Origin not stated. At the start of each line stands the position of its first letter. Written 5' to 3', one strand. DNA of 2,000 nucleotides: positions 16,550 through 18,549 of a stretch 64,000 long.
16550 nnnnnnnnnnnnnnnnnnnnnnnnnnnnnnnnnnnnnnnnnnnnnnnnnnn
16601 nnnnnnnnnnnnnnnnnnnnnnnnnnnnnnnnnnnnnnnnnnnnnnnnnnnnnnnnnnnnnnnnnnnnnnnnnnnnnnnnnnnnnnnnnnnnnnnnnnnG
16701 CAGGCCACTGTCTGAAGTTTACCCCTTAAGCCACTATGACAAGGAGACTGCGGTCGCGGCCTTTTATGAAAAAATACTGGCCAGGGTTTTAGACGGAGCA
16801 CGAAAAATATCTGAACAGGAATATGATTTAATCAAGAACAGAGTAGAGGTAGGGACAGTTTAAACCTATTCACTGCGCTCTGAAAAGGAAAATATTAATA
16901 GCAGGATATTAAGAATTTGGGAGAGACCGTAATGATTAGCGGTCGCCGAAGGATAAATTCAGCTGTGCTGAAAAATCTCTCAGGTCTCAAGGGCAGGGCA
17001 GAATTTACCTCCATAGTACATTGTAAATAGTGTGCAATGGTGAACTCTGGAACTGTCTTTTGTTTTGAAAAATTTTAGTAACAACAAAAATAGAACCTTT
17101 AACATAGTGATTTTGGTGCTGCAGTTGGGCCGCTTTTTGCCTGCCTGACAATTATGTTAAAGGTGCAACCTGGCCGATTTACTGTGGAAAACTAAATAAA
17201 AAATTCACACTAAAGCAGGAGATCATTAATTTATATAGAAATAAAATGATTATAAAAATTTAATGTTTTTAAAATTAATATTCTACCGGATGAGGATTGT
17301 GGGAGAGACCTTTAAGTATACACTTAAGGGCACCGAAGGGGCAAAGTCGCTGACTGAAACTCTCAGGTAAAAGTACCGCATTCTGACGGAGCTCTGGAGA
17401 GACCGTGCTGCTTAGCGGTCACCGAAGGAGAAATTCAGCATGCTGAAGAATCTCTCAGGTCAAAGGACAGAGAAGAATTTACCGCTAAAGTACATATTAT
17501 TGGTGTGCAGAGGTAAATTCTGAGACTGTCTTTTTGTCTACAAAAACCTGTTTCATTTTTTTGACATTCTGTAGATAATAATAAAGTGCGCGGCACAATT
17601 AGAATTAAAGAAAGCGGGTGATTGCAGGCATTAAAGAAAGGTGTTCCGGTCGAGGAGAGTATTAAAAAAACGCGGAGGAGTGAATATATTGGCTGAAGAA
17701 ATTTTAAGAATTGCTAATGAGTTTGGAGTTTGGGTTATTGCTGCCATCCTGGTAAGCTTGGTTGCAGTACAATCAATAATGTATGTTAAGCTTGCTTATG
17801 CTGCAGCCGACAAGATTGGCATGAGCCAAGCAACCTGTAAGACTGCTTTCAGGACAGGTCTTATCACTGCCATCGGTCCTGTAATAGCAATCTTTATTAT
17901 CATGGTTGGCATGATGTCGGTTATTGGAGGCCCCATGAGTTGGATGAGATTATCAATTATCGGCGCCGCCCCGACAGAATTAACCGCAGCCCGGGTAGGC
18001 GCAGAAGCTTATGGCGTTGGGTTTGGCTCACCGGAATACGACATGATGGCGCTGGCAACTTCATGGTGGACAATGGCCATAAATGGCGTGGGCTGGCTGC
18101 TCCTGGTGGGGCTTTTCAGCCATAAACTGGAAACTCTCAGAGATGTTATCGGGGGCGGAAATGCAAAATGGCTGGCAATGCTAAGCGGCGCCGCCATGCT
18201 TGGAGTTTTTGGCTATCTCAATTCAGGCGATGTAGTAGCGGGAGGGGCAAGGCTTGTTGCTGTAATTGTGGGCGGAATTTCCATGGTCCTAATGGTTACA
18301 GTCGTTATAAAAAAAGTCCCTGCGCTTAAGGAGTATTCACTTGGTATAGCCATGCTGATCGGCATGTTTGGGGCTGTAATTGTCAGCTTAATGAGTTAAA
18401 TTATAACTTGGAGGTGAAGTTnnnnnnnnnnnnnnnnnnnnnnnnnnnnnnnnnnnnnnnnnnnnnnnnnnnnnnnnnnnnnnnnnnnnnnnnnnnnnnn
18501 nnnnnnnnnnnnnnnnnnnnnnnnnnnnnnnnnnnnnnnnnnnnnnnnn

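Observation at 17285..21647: Glycine riboswitch controlling two uncharacterised membrane proteins and two M20 amidohydrolases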

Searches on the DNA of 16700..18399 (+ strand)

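Call 4: search_rna_families(source=window, start=16700, end=17700, threshold=evalue, max_evalue=10, show_alignments=5)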
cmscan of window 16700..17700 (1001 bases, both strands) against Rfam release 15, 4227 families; matches with E-value up to 10: 11.
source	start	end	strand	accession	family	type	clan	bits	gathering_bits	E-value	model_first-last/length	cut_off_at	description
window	17286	17474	+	RF03166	glycine-GGAnGA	Cis-reg; riboswitch;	CL00125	96.9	110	5.2e-21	1-177/177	no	glycine-GGAnGA riboswitch aptamer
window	16908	16999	+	RF00504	Glycine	Cis-reg; riboswitch;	CL00125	33.1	32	0.00013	1-94/94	no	Glycine riboswitch aptamer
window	17529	17637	+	RF03955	MIR2934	Gene; miRNA;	-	21.8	100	0.29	1-113/113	no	MIR2934 microRNA precursor family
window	17242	17324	+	RF00473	snosnR54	Gene; snRNA; snoRNA; CD-box;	CL00065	18.7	50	9.9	1-87/87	no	Small nucleolar RNA snR54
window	16958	17026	+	RF03963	mir-2996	Gene; miRNA;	-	18.1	100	0.86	1-72/72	no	mir-2996 microRNA precursor family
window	17529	17637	-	RF03955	MIR2934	Gene; miRNA;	-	18.1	100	2.6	1-113/113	no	MIR2934 microRNA precursor family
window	17344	17401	+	RF02814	Sso133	Gene; sRNA;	-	18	44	1.4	1-73/73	no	Sulfolobus sRNA133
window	17465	17528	+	RF01646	ceN63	Gene; snRNA; snoRNA; CD-box;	-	16.5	65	3.2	1-69/69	no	Caenorhabditis snoRNA ceN63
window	17472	17588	+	RF01635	ceN45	Gene; snRNA; snoRNA; HACA-box;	-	15.3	60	5.6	1-128/128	no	Caenorhabditis snoRNA ceN45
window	16882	16956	+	RF02937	Clostridiales-2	Gene; sRNA;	-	12.8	58.6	8.5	1-82/82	no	Clostridiales-2 RNA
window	17230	17350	+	RF00064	HgcG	Gene; snRNA; snoRNA; HACA-box;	-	10.1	77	3.4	1-276/276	no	HgcG RNA (Pab40)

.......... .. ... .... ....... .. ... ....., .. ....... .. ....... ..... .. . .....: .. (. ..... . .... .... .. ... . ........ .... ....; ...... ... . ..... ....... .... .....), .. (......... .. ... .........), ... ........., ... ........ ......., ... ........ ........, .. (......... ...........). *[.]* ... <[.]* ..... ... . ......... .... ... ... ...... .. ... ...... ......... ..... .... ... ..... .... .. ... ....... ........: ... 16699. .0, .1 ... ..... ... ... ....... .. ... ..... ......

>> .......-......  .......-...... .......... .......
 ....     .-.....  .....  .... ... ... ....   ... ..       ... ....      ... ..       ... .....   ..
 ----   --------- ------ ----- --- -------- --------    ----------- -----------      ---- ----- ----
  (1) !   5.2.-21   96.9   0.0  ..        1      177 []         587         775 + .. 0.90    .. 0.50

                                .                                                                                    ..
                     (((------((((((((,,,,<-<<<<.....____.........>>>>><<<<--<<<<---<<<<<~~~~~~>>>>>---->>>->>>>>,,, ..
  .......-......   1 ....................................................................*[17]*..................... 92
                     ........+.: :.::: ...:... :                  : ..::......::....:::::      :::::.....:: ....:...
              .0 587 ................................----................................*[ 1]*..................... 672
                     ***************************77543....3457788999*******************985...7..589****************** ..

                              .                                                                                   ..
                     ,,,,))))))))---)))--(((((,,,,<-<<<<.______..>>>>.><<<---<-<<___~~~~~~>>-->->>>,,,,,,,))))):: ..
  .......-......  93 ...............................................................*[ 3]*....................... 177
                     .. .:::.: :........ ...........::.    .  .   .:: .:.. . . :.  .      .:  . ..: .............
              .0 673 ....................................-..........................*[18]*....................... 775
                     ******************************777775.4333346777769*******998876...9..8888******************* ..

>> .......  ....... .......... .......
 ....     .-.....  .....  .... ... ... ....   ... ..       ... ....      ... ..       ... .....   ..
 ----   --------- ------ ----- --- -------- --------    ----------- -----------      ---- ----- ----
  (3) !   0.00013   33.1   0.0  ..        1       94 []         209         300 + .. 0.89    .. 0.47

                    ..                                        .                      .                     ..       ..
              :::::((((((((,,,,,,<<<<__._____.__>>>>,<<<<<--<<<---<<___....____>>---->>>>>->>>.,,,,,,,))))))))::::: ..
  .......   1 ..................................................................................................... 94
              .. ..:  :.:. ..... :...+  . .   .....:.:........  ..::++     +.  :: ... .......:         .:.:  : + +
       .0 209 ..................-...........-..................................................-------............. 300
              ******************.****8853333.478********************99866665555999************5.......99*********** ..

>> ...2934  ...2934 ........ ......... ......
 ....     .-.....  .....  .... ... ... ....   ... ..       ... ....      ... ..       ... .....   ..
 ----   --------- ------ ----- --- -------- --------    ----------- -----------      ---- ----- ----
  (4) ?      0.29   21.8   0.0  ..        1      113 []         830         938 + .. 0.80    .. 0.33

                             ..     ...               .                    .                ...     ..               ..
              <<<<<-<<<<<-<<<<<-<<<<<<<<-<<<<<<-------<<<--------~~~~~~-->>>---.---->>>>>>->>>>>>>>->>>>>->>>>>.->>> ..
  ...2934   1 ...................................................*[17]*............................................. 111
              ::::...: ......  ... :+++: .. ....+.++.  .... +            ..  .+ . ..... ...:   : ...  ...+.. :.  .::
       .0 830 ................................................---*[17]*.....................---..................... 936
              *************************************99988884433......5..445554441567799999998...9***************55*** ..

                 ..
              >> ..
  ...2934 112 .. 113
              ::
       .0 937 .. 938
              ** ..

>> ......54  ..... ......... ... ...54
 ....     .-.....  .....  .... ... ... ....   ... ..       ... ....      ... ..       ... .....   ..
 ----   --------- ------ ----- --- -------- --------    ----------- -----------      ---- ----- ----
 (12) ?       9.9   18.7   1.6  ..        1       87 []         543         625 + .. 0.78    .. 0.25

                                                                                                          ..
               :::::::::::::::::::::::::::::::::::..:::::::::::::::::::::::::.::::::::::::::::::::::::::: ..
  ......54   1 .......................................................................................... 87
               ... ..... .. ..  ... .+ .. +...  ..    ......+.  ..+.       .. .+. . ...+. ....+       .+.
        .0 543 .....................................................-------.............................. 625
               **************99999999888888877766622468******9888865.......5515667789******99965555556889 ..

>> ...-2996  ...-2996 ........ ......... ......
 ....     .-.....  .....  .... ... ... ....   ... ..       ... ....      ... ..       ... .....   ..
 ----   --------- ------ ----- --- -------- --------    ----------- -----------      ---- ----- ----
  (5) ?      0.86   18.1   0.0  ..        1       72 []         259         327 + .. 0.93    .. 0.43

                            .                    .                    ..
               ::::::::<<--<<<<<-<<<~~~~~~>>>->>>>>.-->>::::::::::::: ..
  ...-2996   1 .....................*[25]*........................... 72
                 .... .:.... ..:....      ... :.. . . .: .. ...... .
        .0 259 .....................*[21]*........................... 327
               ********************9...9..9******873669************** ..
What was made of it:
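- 17286..17480 (+): Tandem glycine riboswitch: aptamer 1 at 17290-17388, aptamer 2 at 17384-17480, with leader-linker pairing. The whole tandem aligns to the tandem-architecture model over positions 1-177 (call 4).
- On Tandem glycine riboswitch (Rfam RF00504, two aptamers): CCG(17286-88)GAUGA pairs with CUGACGG(17382-88) in the tandem-model alignment (call 4).
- On glycine-GGAnGA variant riboswitch (RF03166): Both aptamers keep the canonical glycine cores rather than the variant ones (call 4).
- Checked: CUGACGG) pair as in tandem riboswitches (alignment in call 4).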

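Call 32: search_rna_families(sources=[L081, L082, L083, L001, L002, L003, L004, L006, L008, L009, L012], threshold=gathering)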
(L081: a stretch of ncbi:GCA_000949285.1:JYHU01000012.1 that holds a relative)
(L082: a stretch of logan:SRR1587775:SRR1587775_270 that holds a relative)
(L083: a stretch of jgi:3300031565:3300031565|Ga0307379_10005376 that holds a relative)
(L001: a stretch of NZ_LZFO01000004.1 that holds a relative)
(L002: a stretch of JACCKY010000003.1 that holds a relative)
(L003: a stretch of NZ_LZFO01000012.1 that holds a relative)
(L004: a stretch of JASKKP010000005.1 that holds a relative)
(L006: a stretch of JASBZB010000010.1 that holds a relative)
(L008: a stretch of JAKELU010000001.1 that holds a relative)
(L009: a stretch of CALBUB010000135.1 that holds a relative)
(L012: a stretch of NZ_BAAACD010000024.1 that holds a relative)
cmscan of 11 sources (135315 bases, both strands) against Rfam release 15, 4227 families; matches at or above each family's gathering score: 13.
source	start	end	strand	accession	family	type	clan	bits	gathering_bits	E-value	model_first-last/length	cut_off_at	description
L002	11981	12088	+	RF00162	SAM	Cis-reg; riboswitch;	CL00012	89.7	44.4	1e-19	1-108/108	no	SAM riboswitch aptamer (S box leader)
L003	5747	5848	+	RF00167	Purine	Cis-reg; riboswitch;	CL00123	82.6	37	5.2e-13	1-102/102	no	Purine riboswitch aptamer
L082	2303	2421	+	RF01055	Molybdenum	Cis-reg; riboswitch;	-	75.2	36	4.9e-16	1-135/135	no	Molybdenum/Tungsten riboswitch aptamer (Moco RNA motif)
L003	4986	5076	+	RF00504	Glycine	Cis-reg; riboswitch;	CL00125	65.1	32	6.4e-11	1-94/94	no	Glycine riboswitch aptamer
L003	1799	1874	+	RF00504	Glycine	Cis-reg; riboswitch;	CL00125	59.4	32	1.9e-09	9-86/94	no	Glycine riboswitch aptamer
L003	1716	1795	+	RF00504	Glycine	Cis-reg; riboswitch;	CL00125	55.7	32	1.8e-08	1-94/94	no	Glycine riboswitch aptamer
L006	26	55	-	RF01315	CRISPR-DR2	Gene; CRISPR;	CL00014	39.1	37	0.0011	1-30/30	no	CRISPR RNA direct repeat element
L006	94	123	-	RF01315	CRISPR-DR2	Gene; CRISPR;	CL00014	39.1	37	0.0011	1-30/30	no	CRISPR RNA direct repeat element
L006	159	188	-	RF01315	CRISPR-DR2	Gene; CRISPR;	CL00014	39.1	37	0.0011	1-30/30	no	CRISPR RNA direct repeat element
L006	224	253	-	RF01315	CRISPR-DR2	Gene; CRISPR;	CL00014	39.1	37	0.0011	1-30/30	no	CRISPR RNA direct repeat element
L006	291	320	-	RF01315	CRISPR-DR2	Gene; CRISPR;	CL00014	39.1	37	0.0011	1-30/30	no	CRISPR RNA direct repeat element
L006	359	388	-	RF01315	CRISPR-DR2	Gene; CRISPR;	CL00014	39.1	37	0.0011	1-30/30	no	CRISPR RNA direct repeat element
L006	427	456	-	RF01315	CRISPR-DR2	Gene; CRISPR;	CL00014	39.1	37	0.0011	1-30/30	no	CRISPR RNA direct repeat element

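Call 34: build_rna_model(alignment_id=A3)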
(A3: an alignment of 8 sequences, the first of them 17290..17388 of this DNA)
Model R1 built from alignment A3 (8 sequences, 113 columns); structure: RNAalifold consensus.
model positions 98; base pairs 20; branch points 1; effective number of sequences 2.68; information 0.59 bits per position. Calibrated on 0.2 Mb of random sequence (short: E-values are rough).
structure used (alignment columns):
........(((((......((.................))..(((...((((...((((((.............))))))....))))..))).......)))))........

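Call 36: search_with_rna_model(model_id=R1, sources=[window, L001, L002, L003, L004, L005, L006, L007, L008, L009, L010, L011, L012, L013, L014, L015, L016, L017, L018, L019, L020, L021, L022, L023, L024, L025, L026, L027, L028, L029, L030, L031, L032, L033, L034, L035, L036, L037, L038, L039, L040, L041, L042, L043, L044, L045, L046, L047, L048, L049, L050, L051, L052, L053, L054, L055, L056, L057, L058, L059, L060, L061, L062, L063, L064, L065, L066, L067, L068, L069, L070, L071, L072, L073, L074, L075, L076, L077, L078, L079, L080, L081, L082, L083, L084, L085], max_evalue=1)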
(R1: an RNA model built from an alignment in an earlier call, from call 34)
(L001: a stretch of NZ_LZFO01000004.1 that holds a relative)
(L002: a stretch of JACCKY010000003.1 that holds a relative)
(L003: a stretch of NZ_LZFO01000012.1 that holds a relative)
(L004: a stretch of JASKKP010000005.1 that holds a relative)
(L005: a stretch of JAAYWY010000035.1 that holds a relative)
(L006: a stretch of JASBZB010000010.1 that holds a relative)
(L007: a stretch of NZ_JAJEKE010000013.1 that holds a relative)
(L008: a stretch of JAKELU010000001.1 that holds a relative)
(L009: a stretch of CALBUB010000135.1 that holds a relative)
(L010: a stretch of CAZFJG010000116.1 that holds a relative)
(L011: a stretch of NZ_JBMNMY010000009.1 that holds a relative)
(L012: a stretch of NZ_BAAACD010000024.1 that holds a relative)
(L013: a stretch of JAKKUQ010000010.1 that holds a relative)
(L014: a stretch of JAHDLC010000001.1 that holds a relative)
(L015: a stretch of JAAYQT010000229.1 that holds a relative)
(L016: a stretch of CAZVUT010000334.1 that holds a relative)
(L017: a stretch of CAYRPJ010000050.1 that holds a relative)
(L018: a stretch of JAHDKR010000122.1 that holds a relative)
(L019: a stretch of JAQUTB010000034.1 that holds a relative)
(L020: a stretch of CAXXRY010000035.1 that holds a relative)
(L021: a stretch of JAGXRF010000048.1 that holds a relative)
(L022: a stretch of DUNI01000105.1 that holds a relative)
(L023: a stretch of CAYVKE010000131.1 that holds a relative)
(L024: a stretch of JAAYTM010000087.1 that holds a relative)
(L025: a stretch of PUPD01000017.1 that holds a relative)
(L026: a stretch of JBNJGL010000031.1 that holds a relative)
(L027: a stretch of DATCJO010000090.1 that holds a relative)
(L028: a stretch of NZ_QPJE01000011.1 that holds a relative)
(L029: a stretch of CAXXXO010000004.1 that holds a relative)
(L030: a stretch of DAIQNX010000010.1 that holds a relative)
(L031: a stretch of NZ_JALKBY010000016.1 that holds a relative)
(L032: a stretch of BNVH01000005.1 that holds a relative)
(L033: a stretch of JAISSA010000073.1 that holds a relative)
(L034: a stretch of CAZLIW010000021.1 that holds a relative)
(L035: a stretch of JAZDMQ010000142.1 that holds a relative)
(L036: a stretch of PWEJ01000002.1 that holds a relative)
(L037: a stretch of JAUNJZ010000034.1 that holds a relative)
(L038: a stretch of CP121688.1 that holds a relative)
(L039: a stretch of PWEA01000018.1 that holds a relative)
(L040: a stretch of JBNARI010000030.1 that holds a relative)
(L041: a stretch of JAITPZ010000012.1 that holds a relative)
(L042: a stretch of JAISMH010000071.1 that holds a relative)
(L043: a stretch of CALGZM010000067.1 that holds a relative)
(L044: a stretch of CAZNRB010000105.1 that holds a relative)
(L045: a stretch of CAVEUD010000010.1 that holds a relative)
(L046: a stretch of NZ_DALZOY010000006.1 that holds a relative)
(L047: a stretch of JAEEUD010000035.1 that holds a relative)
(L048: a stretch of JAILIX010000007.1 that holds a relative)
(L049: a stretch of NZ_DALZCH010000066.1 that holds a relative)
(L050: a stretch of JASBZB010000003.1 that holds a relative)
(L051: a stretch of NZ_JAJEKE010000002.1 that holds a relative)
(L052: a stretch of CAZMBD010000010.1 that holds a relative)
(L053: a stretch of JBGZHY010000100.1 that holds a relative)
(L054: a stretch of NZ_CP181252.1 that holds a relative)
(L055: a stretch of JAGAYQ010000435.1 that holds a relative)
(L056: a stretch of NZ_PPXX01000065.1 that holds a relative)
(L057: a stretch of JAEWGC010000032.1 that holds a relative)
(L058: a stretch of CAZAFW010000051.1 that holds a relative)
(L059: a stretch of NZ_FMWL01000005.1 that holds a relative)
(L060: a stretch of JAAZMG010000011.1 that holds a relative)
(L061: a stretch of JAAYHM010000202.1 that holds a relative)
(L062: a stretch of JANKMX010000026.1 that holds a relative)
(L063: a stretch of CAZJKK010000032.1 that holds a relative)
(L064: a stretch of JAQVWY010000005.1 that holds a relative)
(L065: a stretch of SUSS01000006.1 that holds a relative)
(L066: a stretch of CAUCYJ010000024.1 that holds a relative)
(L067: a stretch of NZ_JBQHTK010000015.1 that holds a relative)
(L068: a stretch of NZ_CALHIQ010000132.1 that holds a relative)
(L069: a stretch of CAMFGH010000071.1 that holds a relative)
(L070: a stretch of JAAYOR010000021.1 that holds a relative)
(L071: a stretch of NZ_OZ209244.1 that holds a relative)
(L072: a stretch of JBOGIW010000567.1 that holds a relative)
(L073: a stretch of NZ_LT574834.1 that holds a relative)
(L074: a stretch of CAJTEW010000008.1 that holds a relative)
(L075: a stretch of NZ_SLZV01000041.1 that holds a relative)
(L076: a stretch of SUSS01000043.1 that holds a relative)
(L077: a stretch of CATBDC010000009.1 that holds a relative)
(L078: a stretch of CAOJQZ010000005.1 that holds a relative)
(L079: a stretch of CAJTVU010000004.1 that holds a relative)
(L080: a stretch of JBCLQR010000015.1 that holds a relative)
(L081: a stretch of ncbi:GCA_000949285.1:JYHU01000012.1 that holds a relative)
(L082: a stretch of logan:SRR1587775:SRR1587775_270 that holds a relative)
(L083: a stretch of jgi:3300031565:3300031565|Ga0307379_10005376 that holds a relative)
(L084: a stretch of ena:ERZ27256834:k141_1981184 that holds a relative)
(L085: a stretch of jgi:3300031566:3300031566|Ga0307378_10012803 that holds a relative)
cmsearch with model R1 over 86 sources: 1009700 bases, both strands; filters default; matches with E-value up to 1: 5.
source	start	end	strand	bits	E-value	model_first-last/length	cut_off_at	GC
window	17384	17480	+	89.3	2.8e-17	1-98/98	no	0.49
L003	4986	5076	+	86.4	1.4e-16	1-98/98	no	0.42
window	16908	17005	+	78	1.1e-14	1-98/98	no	0.45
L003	1793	1882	+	77.1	1.9e-14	1-98/98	no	0.41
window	21745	21848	+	76.5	2.5e-14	1-98/98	no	0.55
